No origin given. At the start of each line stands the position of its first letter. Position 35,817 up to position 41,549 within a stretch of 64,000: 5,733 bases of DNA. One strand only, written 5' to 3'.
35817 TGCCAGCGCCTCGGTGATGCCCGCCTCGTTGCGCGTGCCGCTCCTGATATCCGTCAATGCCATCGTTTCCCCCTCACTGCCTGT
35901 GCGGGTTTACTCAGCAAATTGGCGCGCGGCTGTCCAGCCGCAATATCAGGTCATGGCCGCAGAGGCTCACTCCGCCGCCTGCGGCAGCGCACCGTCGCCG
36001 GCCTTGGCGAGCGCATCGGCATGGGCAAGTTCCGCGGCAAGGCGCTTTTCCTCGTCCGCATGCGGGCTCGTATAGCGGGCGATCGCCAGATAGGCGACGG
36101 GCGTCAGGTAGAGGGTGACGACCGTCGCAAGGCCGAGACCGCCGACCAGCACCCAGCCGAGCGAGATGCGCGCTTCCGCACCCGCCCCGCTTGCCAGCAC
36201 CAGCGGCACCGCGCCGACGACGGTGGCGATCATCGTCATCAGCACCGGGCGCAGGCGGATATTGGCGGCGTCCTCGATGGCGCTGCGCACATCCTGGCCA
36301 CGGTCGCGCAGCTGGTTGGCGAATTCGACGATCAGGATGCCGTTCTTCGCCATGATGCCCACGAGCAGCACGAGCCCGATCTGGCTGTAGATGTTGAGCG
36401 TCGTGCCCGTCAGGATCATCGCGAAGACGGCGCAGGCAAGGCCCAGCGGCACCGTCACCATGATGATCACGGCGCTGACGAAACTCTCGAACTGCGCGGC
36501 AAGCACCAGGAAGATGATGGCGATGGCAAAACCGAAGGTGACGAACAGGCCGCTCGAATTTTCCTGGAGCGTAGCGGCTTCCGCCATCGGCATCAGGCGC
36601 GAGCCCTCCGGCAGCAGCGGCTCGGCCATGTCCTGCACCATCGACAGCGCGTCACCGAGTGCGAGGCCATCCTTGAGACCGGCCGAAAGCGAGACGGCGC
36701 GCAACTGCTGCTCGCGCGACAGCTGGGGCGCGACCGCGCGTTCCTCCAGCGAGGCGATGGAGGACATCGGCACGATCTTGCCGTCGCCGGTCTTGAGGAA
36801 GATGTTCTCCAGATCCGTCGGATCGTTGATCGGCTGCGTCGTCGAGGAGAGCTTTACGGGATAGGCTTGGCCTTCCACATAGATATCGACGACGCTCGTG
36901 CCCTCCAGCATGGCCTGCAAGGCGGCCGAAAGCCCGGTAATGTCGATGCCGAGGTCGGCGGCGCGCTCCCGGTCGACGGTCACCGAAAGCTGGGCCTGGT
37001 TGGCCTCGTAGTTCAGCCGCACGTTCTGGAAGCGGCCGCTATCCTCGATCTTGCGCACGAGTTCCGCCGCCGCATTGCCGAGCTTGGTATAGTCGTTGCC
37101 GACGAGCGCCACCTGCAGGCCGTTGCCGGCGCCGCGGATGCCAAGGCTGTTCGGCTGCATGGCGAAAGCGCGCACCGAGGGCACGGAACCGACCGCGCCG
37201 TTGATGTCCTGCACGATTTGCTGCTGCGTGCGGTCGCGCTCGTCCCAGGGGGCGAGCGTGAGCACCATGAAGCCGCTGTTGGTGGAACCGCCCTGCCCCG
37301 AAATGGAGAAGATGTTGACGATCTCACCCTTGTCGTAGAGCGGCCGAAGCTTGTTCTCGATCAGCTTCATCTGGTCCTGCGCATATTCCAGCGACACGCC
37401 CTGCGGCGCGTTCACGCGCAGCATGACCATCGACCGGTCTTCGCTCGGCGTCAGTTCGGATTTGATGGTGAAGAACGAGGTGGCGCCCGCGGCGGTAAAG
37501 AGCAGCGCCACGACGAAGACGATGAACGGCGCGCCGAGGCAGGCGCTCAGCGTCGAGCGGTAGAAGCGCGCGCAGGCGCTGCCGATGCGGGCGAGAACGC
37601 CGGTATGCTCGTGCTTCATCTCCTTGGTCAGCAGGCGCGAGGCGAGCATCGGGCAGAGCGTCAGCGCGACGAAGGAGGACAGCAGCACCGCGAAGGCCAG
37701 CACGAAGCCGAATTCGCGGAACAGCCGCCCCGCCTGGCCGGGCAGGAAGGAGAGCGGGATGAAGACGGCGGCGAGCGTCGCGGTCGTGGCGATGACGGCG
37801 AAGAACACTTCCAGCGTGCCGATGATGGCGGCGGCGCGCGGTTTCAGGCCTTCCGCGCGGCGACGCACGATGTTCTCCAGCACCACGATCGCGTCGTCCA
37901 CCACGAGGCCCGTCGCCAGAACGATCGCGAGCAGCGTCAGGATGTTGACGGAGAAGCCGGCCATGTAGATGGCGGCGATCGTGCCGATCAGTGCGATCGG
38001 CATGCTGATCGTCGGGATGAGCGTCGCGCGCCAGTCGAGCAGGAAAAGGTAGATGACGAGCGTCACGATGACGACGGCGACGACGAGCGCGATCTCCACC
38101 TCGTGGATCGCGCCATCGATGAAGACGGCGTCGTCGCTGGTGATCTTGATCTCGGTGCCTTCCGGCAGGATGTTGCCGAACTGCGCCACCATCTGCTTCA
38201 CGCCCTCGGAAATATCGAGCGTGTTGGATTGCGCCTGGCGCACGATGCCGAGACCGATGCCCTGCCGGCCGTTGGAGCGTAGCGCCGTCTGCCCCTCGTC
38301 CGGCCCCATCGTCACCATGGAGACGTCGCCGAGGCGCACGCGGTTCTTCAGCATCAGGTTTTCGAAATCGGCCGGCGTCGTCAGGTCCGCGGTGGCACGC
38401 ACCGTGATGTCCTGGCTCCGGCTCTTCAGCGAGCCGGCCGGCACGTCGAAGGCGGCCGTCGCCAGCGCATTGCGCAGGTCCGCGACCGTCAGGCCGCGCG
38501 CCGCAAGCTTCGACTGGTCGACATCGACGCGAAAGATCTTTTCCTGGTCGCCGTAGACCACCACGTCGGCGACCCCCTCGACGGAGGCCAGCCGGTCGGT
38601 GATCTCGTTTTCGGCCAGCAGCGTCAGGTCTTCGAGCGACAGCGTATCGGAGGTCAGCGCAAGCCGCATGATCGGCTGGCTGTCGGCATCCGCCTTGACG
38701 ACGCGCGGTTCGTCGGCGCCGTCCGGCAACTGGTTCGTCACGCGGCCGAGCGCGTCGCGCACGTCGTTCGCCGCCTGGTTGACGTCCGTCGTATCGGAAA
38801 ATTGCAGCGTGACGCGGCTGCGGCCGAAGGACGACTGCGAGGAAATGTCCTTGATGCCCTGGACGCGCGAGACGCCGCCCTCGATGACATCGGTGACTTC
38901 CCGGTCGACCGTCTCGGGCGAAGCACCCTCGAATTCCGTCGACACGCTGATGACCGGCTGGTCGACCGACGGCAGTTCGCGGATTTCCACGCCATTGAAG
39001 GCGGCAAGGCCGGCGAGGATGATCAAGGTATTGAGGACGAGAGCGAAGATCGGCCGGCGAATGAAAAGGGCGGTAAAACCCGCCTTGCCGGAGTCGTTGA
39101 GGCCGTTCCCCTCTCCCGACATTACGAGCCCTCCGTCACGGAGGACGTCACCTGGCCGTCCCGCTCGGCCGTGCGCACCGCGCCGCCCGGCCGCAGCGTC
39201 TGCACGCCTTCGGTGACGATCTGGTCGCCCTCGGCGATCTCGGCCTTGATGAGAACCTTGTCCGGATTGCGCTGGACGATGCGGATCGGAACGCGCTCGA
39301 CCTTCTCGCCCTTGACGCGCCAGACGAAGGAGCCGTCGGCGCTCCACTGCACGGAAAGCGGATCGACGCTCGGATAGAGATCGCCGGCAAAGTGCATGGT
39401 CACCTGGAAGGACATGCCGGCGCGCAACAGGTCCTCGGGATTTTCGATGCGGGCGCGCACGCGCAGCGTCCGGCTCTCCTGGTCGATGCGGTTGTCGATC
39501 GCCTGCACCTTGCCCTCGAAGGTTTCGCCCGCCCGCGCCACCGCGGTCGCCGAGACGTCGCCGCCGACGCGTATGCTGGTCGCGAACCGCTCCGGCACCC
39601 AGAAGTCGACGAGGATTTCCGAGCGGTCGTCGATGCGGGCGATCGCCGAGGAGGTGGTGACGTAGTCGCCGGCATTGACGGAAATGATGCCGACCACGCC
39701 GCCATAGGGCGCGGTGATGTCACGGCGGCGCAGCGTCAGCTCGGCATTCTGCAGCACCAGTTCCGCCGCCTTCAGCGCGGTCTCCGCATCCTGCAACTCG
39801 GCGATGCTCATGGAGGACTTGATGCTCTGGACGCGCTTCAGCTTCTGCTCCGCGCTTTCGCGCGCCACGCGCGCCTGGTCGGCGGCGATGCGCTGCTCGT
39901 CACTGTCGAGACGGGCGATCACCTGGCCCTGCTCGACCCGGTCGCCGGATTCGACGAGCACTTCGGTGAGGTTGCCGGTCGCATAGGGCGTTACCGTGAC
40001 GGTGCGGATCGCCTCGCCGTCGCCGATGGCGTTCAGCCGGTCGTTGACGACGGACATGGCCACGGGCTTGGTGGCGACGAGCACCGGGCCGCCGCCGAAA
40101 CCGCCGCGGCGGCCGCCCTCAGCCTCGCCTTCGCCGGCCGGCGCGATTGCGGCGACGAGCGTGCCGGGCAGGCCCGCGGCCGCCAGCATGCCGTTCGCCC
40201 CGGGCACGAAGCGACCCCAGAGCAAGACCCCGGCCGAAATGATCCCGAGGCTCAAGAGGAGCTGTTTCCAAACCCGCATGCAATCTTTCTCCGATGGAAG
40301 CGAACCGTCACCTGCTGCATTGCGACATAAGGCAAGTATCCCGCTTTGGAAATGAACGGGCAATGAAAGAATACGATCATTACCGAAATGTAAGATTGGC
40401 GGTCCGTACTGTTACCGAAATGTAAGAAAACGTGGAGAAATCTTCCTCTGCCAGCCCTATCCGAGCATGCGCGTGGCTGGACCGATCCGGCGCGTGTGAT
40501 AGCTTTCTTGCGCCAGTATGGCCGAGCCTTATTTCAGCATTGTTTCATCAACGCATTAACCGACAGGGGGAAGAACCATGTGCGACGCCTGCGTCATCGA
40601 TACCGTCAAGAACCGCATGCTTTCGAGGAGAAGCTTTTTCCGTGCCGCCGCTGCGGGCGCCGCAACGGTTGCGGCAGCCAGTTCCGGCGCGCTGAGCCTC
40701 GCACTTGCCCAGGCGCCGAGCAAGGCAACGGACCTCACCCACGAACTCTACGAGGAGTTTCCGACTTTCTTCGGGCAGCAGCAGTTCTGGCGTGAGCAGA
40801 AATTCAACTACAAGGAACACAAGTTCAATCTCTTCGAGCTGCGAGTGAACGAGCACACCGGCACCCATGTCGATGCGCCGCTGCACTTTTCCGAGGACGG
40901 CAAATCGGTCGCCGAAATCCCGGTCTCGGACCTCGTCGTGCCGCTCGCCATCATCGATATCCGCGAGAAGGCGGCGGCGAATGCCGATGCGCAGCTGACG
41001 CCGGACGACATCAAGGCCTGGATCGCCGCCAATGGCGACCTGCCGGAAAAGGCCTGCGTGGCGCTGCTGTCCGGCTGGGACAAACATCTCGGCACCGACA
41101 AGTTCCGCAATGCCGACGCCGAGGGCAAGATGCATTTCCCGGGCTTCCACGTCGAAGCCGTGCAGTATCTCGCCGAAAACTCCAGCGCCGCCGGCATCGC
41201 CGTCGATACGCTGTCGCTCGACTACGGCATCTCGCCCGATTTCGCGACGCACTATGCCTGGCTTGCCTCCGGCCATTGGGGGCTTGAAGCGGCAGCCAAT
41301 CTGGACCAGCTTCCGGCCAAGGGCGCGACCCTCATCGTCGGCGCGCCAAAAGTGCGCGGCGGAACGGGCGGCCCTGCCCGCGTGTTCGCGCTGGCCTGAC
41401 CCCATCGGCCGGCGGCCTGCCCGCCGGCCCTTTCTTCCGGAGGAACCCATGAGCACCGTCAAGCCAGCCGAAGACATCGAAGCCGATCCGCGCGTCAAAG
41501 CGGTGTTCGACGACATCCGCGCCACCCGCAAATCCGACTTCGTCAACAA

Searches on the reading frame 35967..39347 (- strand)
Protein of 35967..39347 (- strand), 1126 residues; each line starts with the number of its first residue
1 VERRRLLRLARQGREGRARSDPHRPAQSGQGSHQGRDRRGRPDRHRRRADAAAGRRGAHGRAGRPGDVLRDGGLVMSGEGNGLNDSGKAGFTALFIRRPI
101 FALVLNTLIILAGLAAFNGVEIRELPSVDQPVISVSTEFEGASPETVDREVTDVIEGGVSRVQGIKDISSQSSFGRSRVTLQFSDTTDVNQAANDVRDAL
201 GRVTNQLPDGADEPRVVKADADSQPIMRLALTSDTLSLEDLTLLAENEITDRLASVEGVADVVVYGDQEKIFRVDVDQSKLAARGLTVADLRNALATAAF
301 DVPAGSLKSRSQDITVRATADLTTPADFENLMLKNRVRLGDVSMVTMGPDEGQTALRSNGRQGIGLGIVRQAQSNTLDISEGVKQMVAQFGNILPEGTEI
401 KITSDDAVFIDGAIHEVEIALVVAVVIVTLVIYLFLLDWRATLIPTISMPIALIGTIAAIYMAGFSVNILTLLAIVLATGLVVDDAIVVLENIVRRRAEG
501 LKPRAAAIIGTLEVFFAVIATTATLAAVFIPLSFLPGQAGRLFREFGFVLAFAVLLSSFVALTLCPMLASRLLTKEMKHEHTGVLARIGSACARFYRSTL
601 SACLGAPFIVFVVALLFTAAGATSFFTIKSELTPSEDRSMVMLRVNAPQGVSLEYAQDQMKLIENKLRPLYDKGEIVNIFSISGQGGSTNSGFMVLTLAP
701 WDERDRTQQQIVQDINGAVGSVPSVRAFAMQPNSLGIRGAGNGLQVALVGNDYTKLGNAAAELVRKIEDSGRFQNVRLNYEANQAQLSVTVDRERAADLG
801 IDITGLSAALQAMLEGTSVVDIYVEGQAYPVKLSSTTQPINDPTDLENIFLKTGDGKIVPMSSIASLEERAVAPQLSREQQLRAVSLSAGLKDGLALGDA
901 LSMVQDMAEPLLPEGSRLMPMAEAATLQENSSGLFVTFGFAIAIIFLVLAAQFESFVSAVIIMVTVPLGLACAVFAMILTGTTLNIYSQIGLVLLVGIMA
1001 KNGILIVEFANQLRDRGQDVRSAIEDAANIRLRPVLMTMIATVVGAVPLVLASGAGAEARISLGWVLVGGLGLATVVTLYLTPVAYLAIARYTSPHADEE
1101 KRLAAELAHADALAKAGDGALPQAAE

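Call 53: search_protein_families(library=pfam, proteins=[window:35967-39347:-], max_evalue=0.00001)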
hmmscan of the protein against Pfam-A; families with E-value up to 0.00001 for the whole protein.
window:35967-39347:- (1126 aa): 2 families
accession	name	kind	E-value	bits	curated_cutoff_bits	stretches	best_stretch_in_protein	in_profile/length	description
PF00873.25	ACR_tran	-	7.5e-273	908.3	28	1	92-1089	2-1020/1021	AcrB/AcrD/AcrF family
PF03176.21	MMPL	-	3.8e-07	29.8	20.5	1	378-571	105-301/333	MMPL family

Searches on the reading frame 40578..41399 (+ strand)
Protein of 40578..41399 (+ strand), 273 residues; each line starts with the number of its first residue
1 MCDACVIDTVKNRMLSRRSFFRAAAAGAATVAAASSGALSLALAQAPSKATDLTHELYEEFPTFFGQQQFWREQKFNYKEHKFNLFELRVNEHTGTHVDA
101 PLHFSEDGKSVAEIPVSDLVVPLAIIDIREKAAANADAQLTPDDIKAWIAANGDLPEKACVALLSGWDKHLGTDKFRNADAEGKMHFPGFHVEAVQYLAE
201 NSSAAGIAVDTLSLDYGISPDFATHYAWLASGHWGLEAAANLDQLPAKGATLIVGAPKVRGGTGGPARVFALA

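Call 53: search_protein_families(library=pfam, proteins=[window:40578-41399:+], max_evalue=0.00001)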
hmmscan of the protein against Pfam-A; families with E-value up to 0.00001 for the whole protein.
window:40578-41399:+ (273 aa): 1 family
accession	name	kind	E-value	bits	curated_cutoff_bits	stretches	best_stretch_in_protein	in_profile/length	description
PF04199.19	Cyclase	-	2.6e-38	131.9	23.1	1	52-215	2-141/142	Putative cyclase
